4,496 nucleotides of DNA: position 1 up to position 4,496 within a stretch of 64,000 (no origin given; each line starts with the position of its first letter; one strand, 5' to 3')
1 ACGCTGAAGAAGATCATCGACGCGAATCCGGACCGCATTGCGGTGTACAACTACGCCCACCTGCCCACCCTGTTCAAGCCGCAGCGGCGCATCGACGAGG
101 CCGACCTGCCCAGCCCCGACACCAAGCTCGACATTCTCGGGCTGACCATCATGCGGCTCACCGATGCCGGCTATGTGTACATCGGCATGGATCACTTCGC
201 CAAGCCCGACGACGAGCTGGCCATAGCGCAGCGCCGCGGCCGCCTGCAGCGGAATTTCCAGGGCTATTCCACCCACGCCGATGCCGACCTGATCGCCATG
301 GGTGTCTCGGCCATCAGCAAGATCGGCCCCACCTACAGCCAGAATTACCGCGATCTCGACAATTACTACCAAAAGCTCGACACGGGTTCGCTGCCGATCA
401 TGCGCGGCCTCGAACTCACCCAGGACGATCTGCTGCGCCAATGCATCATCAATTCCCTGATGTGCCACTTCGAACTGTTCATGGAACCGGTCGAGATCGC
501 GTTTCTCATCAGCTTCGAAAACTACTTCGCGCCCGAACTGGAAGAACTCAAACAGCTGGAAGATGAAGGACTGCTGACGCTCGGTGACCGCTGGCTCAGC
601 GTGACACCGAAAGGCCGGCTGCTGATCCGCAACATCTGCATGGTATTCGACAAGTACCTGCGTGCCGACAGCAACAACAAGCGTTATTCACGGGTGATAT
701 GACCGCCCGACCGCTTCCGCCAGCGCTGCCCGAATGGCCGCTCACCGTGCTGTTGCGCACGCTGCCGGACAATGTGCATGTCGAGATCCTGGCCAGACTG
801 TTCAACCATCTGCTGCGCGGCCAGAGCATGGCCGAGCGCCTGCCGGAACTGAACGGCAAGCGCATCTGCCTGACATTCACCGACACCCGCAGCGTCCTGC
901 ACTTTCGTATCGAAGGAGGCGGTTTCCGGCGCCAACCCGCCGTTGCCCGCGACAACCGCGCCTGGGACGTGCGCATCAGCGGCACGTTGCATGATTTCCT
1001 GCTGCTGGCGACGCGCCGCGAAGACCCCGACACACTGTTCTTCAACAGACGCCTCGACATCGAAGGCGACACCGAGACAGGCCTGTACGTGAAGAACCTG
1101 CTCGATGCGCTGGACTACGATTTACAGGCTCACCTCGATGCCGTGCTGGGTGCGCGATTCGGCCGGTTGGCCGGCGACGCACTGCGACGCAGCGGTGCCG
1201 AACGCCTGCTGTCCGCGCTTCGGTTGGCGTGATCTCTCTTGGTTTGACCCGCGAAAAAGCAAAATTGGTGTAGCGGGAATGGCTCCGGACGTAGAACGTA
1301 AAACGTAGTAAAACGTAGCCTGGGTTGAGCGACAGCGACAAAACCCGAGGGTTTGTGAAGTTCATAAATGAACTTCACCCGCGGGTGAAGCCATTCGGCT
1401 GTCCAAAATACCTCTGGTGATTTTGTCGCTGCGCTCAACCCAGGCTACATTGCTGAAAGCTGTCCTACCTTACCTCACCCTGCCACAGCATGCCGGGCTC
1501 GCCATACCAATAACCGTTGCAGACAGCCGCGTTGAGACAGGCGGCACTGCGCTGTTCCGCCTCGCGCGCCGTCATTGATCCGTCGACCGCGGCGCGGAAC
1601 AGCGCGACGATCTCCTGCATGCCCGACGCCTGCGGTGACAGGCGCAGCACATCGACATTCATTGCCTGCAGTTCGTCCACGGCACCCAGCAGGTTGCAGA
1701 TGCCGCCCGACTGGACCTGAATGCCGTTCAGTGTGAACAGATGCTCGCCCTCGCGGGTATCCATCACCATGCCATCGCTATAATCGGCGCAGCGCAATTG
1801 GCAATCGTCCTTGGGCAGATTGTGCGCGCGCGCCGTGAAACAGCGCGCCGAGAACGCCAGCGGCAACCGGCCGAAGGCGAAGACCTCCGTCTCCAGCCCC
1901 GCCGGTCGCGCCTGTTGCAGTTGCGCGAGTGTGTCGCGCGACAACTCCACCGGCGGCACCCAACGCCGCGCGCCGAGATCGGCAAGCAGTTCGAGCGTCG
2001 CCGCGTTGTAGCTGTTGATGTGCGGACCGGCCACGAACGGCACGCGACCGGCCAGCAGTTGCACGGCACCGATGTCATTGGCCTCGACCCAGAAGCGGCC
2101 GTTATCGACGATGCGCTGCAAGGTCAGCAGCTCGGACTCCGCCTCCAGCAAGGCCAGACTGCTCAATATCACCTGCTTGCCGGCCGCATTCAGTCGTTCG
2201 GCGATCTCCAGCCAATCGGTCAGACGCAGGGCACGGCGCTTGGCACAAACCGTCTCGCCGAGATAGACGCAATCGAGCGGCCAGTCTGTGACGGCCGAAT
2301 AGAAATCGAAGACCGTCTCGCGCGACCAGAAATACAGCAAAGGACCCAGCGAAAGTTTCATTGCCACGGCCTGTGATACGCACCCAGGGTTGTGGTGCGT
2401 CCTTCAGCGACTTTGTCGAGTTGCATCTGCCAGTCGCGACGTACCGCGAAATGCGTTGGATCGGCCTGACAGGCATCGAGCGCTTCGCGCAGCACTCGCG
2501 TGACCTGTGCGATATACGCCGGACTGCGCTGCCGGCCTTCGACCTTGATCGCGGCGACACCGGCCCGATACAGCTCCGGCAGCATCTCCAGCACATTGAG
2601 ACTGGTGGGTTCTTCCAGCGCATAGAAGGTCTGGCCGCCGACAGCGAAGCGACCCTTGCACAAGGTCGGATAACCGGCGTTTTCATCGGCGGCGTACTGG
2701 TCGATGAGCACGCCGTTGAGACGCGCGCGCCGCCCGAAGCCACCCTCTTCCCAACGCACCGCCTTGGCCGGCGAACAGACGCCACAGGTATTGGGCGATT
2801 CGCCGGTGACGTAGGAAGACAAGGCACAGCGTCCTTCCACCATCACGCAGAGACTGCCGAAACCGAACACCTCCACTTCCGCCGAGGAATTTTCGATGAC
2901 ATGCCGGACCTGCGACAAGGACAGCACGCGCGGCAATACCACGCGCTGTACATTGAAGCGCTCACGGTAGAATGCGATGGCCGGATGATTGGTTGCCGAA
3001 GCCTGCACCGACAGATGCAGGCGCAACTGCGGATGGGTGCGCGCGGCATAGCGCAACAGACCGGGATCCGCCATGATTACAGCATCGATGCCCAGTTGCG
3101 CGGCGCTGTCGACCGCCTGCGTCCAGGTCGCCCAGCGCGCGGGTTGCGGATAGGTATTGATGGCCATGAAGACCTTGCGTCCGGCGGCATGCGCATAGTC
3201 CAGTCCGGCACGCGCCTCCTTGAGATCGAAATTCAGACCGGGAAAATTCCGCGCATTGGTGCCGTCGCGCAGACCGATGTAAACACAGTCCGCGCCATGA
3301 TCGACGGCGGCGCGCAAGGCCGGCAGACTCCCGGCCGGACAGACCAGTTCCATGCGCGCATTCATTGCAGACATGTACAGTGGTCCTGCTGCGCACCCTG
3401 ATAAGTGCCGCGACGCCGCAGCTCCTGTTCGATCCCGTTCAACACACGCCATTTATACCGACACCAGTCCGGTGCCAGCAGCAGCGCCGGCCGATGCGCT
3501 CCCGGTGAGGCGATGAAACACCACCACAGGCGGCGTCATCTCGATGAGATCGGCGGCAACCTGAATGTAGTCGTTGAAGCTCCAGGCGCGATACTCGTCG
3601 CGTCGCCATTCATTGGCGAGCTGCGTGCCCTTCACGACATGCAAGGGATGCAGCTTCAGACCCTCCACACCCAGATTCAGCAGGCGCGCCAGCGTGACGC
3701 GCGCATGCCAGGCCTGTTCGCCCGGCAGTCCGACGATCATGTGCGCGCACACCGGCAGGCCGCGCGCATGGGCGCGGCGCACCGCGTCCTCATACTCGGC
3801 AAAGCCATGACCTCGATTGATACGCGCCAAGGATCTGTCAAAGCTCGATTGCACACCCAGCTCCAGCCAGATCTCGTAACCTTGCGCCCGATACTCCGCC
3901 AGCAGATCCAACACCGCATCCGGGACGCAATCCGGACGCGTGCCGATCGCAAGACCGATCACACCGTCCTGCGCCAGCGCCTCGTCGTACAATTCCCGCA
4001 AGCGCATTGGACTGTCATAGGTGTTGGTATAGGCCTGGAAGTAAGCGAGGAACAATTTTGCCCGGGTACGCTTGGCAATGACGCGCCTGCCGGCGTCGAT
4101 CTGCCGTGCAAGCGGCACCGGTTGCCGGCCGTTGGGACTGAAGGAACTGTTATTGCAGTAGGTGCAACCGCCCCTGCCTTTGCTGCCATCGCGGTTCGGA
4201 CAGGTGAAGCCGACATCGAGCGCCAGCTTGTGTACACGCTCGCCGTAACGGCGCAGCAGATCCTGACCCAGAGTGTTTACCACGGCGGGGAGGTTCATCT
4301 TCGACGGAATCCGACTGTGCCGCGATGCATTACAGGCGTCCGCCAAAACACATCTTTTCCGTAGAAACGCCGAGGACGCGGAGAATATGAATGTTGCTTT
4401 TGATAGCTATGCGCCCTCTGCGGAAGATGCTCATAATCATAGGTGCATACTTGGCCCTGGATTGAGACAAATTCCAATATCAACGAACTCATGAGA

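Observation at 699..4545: yhcC-family radical SAM gene fused into a ubiU-ubiV operon, beside ubiT and hemN, with a perfect FNR box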

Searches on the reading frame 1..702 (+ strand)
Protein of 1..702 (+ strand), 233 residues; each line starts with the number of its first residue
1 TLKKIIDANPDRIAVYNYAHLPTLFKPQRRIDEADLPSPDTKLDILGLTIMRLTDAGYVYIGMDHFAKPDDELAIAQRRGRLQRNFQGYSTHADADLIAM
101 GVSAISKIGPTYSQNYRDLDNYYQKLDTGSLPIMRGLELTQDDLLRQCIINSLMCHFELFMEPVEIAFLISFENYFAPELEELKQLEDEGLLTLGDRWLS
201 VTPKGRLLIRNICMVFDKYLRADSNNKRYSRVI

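Call 3: search_protein_families(library=ncbifam, proteins=[window:1-702:+], max_evalue=0.001)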
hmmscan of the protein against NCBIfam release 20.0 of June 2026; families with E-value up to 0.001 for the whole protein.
window:1-702:+ (233 aa): 3 families
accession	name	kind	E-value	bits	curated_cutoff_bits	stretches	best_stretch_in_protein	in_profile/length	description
TIGR00538.1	hemN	equivalog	9e-95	318.1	324.95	1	1-233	223-454/454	oxygen-independent coproporphyrinogen III oxidase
NF006067.1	PRK08208.1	equivalog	3.7e-05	22.9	380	1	2-206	211-404/427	STM4012 family radical SAM protein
TIGR04107.1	rSAM_HutW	equivalog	0.00024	20.1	400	1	83-213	286-411/419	heme anaerobic degradation radical SAM methyltransferase ChuW/HutW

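Call 4: search_protein_families(library=pfam, proteins=[window:1-702:+], max_evalue=0.001)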
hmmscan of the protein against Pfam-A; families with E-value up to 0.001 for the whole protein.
window:1-702:+ (233 aa): 1 family
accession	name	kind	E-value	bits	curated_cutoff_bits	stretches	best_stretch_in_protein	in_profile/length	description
PF06969.22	HemN_C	-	1.5e-09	38.2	24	1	139-208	1-67/67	HemN C-terminal domain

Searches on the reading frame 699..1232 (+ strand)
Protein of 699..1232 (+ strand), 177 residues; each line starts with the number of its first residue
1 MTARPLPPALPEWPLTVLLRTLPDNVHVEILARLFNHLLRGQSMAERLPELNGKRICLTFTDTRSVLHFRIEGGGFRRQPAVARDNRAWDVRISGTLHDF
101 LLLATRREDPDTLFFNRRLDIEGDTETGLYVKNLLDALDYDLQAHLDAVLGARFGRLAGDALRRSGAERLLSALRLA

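Call 3: search_protein_families(library=ncbifam, proteins=[window:699-1232:+], max_evalue=0.001)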
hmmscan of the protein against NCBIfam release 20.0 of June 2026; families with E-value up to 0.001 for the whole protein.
window:699-1232:+ (177 aa): 1 family
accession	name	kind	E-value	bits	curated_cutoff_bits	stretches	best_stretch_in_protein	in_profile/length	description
NF047962.3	SCP2_dom_UbiT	equivalog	1.5e-36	125.4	46.9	1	19-141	1-119/120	ubiquinone anaerobic biosynthesis accessory factor UbiT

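Call 4: search_protein_families(library=pfam, proteins=[window:699-1232:+], max_evalue=0.001)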
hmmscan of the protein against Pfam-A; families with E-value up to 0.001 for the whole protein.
window:699-1232:+ (177 aa): 2 families
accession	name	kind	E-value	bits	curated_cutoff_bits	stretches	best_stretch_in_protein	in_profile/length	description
PF02036.22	SCP2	-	7.3e-17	62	21.3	1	35-136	1-101/101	SCP-2 sterol transfer family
PF07398.16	MDMPI_C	-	1.4e-06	29.4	29.5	1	61-126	32-86/90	MDMPI C-terminal domain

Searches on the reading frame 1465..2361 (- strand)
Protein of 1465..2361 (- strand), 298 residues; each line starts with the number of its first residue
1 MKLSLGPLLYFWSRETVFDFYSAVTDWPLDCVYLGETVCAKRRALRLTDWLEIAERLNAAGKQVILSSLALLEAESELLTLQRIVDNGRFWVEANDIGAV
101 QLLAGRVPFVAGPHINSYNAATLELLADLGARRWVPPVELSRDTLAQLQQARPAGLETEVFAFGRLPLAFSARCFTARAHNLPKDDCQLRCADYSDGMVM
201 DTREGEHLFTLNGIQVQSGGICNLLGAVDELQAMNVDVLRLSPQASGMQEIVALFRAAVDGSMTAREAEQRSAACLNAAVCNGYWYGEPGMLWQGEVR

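Call 3: search_protein_families(library=ncbifam, proteins=[window:1465-2361:-], max_evalue=0.001)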
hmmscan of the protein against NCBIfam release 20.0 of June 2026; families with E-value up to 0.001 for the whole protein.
window:1465-2361:- (298 aa): 3 families
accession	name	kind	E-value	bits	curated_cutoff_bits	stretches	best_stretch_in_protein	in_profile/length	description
NF047965.1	quinone_UbiV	equivalog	1.9e-123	411.6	275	1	2-291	1-291/292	ubiquinone anaerobic biosynthesis protein UbiV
NF011991.0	PRK15447.1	equivalog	8.6e-122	406.3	283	1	1-294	1-299/302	U32 family peptidase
NF011996.0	PRK15452.1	equivalog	8.7e-06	24.8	534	1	115-181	120-185/449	prephenate-dependent tRNA uridine(34) hydroxylase TrhP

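Call 4: search_protein_families(library=pfam, proteins=[window:1465-2361:-], max_evalue=0.001)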
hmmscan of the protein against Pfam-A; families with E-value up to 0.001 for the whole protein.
window:1465-2361:- (298 aa): 1 family
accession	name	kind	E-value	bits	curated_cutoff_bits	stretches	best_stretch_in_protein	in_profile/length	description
PF01136.24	Peptidase_U32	-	9e-17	61.6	22.4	1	94-271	21-213/233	Peptidase family U32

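Call 11: find_encoding_contigs(protein=window:1465-2361:-, flank=10000, max_places=6)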
Protein window:1465-2361:- (298 aa): no gene with exactly this product is on record in the collection.

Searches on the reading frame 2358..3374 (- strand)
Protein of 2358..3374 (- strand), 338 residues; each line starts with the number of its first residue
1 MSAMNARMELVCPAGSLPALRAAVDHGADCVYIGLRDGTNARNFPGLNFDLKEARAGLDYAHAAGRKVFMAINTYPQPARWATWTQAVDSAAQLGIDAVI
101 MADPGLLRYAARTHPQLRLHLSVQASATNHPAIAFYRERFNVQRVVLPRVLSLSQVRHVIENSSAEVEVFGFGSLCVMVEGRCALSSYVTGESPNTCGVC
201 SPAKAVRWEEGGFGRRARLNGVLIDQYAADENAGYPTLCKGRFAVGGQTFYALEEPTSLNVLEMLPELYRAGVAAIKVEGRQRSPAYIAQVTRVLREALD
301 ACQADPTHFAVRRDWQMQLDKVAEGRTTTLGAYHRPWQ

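Call 3: search_protein_families(library=ncbifam, proteins=[window:2358-3374:-], max_evalue=0.001)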
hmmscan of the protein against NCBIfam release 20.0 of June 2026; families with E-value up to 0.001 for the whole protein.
window:2358-3374:- (338 aa): 2 families
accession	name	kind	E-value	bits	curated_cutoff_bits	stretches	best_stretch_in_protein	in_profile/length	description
NF047963.1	quinone_UbiU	equivalog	8.6e-169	560.9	440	1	8-338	1-331/331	ubiquinone anaerobic biosynthesis protein UbiU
NF011996.0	PRK15452.1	equivalog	2e-52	178.5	534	2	7-209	4-201/449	prephenate-dependent tRNA uridine(34) hydroxylase TrhP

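Call 4: search_protein_families(library=pfam, proteins=[window:2358-3374:-], max_evalue=0.001)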
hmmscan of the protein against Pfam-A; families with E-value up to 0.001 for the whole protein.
window:2358-3374:- (338 aa): 1 family
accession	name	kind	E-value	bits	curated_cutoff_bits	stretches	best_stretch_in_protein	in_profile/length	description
PF01136.24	Peptidase_U32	-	3e-66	223.5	22.4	1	83-337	3-232/233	Peptidase family U32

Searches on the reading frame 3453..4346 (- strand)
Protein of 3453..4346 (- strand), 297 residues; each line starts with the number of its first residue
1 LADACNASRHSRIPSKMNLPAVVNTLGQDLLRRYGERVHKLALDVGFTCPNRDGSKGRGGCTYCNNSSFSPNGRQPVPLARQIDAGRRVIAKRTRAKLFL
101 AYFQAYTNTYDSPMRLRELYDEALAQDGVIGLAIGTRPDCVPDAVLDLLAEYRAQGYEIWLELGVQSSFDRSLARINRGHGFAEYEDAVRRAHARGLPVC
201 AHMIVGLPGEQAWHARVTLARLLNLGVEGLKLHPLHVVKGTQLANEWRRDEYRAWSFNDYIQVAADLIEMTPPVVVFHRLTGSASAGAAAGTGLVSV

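Call 3: search_protein_families(library=ncbifam, proteins=[window:3453-4346:-], max_evalue=0.001)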
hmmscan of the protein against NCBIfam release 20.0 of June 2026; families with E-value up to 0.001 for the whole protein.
window:3453-4346:- (297 aa): 16 families
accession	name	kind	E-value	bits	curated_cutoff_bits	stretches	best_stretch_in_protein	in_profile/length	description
TIGR01212.1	TIGR01212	equivalog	4.2e-101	338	180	1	23-285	2-265/302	tRNA modification radical SAM protein MnmL/YtqA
TIGR01211.1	ELP3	subfamily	7.9e-19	67.5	350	1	125-280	188-342/522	tRNA uridine(34) 5-carboxymethylaminomethyl modification radical SAM/GNAT enzyme Elp3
TIGR04013.1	B12_SAM_MJ_1487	hypoth_equivalog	6.7e-13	48.2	251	1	136-246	247-356/382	TIGR04013 family B12-binding domain/radical SAM domain-containing protein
NF006065.0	PRK08207.2-4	equivalog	3.2e-10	39.6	922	1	136-253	267-382/484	coproporphyrinogen III oxidase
TIGR03994.1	rSAM_HemZ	equivalog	2.8e-08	33.3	321.4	1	137-261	181-303/401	coproporphyrinogen dehydrogenase HemZ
TIGR04014.1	B12_SAM_MJ_0865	equivalog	2.2e-07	30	360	1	137-220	252-331/434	methyl-coenzyme M reductase glutamine C-methyltransferase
NF006067.1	PRK08208.1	equivalog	3.7e-07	29.4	380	1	81-251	74-243/427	STM4012 family radical SAM protein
NF006060.0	PRK08207.1-3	equivalog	2.3e-06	26.7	653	1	116-250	227-359/477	coproporphyrinogen III oxidase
TIGR00539.1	hemN_rel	equivalog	1e-05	24.8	205.4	1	154-250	108-204/361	radical SAM family heme chaperone HemW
TIGR04072.2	rSAM_ladder_B12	equivalog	1.2e-05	24.2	360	1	111-245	239-370/443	lipid biosynthesis B12-binding/radical SAM protein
TIGR00089.1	TIGR00089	subfamily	1.8e-05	23.8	251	1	103-217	195-310/429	MiaB/RimO family radical SAM methylthiotransferase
NF006066.0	PRK08207.2-5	equivalog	4.2e-05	22.4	1117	1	137-242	289-391/518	coproporphyrinogen III oxidase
NF006064.0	PRK08207.2-2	equivalog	5.8e-05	22.3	504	1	164-248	267-351/465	coproporphyrinogen III oxidase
TIGR00433.2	bioB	equivalog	6.3e-05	22.4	225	1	174-250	161-236/307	biotin synthase BioB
TIGR01210.1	TIGR01210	equivalog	0.0001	21.7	212.15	1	60-263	32-238/313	archaeosine biosynthesis radical SAM protein RaSEA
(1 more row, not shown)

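Call 4: search_protein_families(library=pfam, proteins=[window:3453-4346:-], max_evalue=0.001)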
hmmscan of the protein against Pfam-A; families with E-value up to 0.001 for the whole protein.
window:3453-4346:- (297 aa): 2 families
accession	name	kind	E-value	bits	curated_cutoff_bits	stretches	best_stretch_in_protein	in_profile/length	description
PF16199.10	Radical_SAM_C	-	1.5e-18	67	31.9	1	227-285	1-59/85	Radical_SAM C-terminal domain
PF04055.27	Radical_SAM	-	1.4e-16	61.5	29.5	1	59-217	9-161/166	Radical SAM superfamily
